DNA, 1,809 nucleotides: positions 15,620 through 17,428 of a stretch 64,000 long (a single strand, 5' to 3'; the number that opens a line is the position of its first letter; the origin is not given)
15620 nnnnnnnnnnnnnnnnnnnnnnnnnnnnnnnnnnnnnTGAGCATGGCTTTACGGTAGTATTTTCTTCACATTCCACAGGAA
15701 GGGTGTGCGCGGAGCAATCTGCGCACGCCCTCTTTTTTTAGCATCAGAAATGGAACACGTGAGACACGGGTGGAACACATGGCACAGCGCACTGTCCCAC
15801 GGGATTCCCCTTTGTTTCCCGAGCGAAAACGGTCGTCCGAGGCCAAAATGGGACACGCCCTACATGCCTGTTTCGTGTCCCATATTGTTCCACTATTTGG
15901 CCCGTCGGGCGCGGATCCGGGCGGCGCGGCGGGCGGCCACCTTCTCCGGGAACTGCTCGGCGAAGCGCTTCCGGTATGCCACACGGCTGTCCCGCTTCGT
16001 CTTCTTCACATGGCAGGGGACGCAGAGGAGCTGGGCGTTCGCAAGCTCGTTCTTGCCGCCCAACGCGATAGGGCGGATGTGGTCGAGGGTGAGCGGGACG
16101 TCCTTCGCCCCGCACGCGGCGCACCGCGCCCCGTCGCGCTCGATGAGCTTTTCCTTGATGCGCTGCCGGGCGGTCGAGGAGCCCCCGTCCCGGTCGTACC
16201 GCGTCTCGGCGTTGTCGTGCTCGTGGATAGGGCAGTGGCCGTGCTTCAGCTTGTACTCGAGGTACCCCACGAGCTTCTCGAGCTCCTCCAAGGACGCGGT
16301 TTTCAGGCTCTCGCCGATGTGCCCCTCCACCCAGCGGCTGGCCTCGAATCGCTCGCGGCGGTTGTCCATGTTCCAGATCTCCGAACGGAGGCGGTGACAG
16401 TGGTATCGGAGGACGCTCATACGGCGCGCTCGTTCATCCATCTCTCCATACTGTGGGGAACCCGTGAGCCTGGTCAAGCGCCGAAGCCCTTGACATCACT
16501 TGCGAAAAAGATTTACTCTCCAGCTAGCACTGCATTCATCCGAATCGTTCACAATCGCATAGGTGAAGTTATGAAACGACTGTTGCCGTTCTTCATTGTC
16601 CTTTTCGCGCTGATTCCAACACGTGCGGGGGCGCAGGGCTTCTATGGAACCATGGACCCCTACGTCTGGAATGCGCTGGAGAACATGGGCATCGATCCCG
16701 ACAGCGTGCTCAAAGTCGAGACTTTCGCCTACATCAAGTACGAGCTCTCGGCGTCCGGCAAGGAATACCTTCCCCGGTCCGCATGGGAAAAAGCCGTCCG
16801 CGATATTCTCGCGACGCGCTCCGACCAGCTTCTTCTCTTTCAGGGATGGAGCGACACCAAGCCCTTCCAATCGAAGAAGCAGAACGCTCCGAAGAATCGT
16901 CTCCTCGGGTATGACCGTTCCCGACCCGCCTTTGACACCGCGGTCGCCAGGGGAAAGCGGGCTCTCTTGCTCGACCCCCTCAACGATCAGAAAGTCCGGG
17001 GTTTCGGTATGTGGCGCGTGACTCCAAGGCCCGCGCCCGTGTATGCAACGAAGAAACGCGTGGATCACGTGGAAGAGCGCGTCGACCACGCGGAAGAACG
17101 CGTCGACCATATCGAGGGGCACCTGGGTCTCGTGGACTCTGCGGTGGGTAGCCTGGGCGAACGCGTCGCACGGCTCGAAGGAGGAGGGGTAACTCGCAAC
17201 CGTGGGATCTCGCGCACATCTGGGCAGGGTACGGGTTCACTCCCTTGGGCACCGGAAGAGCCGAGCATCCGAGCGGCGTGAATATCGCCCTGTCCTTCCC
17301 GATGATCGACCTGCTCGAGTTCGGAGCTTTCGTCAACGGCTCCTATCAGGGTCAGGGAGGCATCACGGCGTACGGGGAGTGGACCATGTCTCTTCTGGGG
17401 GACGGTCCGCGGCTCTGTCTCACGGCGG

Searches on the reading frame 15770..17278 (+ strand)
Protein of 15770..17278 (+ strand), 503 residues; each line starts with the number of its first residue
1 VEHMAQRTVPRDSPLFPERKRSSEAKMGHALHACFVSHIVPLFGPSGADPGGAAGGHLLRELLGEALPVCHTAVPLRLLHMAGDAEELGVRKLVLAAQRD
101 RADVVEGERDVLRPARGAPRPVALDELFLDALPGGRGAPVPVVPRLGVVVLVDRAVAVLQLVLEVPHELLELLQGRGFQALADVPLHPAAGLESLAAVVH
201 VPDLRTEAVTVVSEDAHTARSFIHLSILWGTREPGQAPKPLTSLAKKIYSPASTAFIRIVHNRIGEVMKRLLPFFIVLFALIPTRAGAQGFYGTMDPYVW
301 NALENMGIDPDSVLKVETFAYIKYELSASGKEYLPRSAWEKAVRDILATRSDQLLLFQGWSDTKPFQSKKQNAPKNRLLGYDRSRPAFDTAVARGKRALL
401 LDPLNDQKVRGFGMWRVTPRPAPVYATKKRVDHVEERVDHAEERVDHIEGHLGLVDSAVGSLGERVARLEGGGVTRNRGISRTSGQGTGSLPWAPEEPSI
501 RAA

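Call 94: search_protein_families(library=pfam, proteins=[window:15770-17278:+], max_evalue=0.001)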
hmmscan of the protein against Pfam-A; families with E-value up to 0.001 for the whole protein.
window:15770-17278:+ (503 aa): 1 family
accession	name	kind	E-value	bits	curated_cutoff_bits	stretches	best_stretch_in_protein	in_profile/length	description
PF23991.1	DUF7310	-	0.00085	20.2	40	0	426-462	27-63/83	Coiled-coil region of unknown function (DUF7310)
